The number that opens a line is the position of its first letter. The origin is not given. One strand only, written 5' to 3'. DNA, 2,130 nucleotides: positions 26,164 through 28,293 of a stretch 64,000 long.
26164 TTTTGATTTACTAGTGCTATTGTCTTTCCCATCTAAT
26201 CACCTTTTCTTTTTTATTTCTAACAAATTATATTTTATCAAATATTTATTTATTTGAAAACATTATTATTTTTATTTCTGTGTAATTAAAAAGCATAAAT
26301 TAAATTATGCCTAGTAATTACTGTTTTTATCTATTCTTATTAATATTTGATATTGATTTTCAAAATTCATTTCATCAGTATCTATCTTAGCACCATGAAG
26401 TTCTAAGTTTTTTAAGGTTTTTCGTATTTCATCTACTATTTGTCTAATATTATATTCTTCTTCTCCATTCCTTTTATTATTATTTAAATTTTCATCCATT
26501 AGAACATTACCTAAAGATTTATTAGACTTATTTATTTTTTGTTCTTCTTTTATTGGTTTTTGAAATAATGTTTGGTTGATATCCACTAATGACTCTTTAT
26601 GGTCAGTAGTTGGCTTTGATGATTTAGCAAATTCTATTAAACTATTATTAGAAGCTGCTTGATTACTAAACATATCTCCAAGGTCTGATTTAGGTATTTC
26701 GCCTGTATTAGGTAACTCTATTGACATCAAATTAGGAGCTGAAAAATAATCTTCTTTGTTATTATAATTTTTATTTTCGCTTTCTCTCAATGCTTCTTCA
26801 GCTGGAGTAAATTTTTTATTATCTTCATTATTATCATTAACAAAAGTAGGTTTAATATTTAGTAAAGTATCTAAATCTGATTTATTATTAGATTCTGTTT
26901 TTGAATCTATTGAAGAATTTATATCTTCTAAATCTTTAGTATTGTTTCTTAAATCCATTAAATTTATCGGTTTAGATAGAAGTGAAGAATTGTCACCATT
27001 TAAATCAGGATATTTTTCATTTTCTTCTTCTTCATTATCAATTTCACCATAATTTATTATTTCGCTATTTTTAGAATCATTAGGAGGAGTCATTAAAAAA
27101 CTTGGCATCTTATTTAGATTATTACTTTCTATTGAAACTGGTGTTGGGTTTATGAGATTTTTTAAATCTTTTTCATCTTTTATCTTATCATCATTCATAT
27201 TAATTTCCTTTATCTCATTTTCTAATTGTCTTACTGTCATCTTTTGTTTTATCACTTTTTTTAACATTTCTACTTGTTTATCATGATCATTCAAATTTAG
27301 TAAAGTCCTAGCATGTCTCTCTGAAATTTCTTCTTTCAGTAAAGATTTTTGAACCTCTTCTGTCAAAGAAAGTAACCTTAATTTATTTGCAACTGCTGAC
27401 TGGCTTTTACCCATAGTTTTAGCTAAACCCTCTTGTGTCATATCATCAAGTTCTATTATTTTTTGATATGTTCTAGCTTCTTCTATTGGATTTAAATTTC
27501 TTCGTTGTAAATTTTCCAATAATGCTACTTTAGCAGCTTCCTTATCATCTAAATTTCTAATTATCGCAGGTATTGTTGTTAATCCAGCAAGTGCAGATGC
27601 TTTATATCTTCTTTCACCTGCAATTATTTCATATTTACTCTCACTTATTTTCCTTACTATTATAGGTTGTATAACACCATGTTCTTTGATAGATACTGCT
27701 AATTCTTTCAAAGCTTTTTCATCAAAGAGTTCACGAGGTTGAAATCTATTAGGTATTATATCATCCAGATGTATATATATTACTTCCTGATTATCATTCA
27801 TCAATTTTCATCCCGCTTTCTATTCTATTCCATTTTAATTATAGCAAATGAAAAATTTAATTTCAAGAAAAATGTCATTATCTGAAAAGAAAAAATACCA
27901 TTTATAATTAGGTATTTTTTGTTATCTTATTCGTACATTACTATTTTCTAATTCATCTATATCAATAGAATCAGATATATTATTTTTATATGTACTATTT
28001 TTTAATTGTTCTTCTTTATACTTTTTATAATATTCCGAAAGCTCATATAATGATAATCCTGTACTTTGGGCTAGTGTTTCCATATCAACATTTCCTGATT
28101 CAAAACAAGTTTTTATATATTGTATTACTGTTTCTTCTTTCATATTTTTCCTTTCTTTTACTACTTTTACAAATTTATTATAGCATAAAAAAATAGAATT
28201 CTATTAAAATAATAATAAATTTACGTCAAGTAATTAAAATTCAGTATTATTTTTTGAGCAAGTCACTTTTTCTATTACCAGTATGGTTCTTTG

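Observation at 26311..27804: Atypical Noc-position ParB paralog with a 300-residue low-complexity tail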

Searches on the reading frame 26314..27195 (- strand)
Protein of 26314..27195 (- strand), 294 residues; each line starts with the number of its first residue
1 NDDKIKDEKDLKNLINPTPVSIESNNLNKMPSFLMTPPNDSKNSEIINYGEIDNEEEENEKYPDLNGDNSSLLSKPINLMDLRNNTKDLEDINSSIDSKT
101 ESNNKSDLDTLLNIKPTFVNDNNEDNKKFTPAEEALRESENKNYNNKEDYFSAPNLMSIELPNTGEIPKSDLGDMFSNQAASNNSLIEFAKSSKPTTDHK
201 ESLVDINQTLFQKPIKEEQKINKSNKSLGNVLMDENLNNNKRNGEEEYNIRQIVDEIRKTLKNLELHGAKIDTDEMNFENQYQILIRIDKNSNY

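Call 31: search_protein_representatives(protein=window:26314-27195:-)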
Query: 294 residues. Proteins with E-value up to 0.001 (for the whole library): 54; up to 1e-10: 13; up to 1e-30: 2. The best 54 are listed.
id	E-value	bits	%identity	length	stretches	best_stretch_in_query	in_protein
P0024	8.2e-40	153.3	42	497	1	1-292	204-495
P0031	5.8e-39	150.6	47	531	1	27-292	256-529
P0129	4.3e-26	108.4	42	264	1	42-292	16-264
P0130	6.1e-19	84.9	45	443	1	38-292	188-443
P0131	1.1e-18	84.1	41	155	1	134-292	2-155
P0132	3.2e-17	79.3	37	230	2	35-173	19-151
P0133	3.1e-13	66.2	53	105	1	201-292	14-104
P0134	7.6e-13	64.9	44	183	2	237-291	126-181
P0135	5.8e-12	62.0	34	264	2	16-166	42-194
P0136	9.3e-12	61.3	41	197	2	85-165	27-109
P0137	4.3e-11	59.2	53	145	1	219-292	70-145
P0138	4.6e-11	59.1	38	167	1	122-292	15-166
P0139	5.8e-11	58.7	35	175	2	45-190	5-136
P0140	6.8e-10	55.2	36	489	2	235-290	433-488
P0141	8.6e-10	54.9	37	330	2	247-290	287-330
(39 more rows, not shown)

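Call 33: search_protein_families(library=ncbifam, proteins=[window:26314-27195:-], max_evalue=10)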
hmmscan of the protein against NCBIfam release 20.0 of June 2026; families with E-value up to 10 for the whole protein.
window:26314-27195:- (294 aa): 1 family
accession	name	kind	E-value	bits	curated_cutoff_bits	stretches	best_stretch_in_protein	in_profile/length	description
TIGR04285.1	nucleoid_noc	exception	0.0061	15.9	315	1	207-290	170-255/255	nucleoid occlusion protein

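Call 34: search_protein_families(library=pfam, proteins=[window:26314-27195:-], max_evalue=10)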
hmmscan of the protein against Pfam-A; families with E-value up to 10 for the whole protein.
window:26314-27195:- (294 aa): 0 families
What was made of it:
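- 26455..27192 (-): Expanded interdomain linker (aa 205-450), acidic (net -20), Asn/Ser/Glu/Lys-rich and predicted disordered. Conserved short motifs: IINYGEI 249-255, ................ about 279-292, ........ 309-316, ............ 332-343, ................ 351-366, SLIEF 388-392, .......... 429-438. No Pfam or NCBIfam domain (calls 33, 34).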

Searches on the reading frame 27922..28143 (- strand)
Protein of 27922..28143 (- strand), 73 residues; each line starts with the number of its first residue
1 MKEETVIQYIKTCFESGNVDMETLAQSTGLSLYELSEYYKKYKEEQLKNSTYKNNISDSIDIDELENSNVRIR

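Call 3: search_protein_families(library=pfam, proteins=[window:27922-28143:-], max_evalue=0.01)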
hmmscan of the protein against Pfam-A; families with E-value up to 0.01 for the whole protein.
window:27922-28143:- (73 aa): 2 families
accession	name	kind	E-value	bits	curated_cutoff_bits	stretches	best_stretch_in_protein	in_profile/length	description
PF14493.12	HTH_40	-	0.0082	16.9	27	1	1-65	24-85/89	Helix-turn-helix domain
PF20317.4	HTH_60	-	0.0092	16.8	24.1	1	1-60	1-60/140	Helix-turn-helix domain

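Call 4: search_protein_families(library=ncbifam, proteins=[window:27922-28143:-], max_evalue=0.01)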
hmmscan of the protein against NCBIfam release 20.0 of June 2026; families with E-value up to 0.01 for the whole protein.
window:27922-28143:- (73 aa): 0 families
